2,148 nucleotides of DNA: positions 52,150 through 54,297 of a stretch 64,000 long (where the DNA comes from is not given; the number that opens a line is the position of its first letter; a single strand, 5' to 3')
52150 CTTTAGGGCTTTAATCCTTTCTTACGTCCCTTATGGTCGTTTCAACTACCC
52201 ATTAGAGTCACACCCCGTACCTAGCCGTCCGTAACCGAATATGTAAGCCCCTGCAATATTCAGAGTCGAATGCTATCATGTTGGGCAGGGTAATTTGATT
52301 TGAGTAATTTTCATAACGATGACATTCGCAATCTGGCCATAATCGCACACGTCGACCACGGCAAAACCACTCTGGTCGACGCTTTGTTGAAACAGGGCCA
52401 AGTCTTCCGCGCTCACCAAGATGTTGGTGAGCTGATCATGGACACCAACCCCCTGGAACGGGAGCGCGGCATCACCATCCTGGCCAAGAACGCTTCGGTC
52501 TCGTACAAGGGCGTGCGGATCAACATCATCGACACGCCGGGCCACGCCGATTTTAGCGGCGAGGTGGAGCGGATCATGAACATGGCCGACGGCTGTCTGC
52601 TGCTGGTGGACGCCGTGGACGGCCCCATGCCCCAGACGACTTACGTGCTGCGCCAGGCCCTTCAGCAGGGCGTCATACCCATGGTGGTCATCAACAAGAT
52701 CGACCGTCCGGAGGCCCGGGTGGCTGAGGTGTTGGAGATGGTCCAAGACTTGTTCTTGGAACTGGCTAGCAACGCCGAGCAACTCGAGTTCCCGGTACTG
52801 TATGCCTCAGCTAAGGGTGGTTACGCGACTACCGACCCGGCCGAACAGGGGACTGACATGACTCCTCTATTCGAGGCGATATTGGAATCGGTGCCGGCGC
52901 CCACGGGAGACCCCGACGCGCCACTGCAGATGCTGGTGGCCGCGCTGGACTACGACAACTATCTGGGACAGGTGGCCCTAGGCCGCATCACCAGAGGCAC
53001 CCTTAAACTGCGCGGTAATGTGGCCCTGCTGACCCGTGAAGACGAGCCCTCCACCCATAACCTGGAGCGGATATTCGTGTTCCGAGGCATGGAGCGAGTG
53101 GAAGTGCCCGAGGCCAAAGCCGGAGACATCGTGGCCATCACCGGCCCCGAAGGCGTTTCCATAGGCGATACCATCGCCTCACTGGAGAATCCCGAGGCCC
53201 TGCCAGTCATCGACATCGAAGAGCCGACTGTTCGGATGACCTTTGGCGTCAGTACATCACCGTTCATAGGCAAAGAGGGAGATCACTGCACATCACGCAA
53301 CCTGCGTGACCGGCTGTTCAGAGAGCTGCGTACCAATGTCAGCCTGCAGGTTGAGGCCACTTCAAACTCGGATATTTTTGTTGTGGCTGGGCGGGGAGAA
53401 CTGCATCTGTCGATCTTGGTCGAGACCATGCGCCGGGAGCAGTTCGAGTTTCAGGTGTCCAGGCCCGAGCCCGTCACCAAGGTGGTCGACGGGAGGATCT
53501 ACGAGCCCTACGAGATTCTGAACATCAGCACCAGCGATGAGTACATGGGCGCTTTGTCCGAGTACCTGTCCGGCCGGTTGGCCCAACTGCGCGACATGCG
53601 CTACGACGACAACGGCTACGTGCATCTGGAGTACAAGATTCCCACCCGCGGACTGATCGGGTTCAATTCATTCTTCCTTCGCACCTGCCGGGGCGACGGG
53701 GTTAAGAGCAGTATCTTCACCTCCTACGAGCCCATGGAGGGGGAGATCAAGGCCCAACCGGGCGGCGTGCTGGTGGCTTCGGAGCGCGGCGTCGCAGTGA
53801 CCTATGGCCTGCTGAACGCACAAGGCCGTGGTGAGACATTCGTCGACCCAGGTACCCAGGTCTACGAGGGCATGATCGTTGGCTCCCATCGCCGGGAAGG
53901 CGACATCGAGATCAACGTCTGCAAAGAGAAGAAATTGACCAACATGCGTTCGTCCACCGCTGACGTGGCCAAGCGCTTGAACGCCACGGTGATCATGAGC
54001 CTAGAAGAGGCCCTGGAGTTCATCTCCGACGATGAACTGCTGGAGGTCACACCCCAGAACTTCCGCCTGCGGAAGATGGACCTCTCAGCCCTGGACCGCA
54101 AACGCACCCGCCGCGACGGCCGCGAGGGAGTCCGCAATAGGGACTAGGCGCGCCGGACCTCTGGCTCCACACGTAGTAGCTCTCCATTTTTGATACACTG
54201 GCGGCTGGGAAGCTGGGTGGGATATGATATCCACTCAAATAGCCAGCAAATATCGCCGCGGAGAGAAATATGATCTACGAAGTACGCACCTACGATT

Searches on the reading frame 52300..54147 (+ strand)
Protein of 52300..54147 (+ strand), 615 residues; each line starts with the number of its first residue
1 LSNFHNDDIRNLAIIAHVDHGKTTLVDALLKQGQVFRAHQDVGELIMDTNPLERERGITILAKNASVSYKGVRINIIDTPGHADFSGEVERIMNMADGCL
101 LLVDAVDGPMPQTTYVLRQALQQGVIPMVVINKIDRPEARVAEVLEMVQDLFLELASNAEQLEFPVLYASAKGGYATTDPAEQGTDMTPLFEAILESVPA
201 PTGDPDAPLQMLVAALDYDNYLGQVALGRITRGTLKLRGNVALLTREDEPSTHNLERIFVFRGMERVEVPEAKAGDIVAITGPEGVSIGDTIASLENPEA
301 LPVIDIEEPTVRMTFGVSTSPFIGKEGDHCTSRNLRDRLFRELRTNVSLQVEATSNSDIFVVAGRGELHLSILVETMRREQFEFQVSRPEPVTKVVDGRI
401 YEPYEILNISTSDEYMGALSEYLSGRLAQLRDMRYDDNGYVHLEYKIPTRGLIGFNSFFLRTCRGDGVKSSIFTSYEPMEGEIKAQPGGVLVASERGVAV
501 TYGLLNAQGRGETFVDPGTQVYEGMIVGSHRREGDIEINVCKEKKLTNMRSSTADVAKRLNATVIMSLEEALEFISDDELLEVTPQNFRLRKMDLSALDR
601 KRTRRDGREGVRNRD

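Call 12: search_protein_families(library=pfam, proteins=[window:52300-54147:+])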
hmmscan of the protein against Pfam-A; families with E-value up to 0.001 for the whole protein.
window:52300-54147:+ (615 aa): 7 families
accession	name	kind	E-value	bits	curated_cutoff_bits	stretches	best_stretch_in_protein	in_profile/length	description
PF00009.33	GTP_EFTU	-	8.6e-57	192.2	26.5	1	8-199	2-187/188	Elongation factor Tu GTP binding domain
PF21018.2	BipA_C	-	3.2e-43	146.4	23.8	1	489-596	2-109/110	TypA/BipA C-terminal domain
PF00679.30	EFG_C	-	2.9e-16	59.7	27.9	1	400-485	2-87/89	Elongation factor G C-terminus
PF03144.31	GTP_EFTU_D2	-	1.1e-11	45.4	30.3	1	223-293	1-73/73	Elongation factor Tu domain 2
PF22042.2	EF-G_D2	-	4.3e-10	40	27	1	209-293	2-82/84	Elongation factor G domain 2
PF14492.12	EFG_III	-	2.5e-05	24.7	27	1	333-380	19-66/75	Elongation Factor G, domain III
PF01926.29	MMR_HSR1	-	8.1e-05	23.1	21.9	1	13-133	3-113/113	50S ribosome-binding GTPase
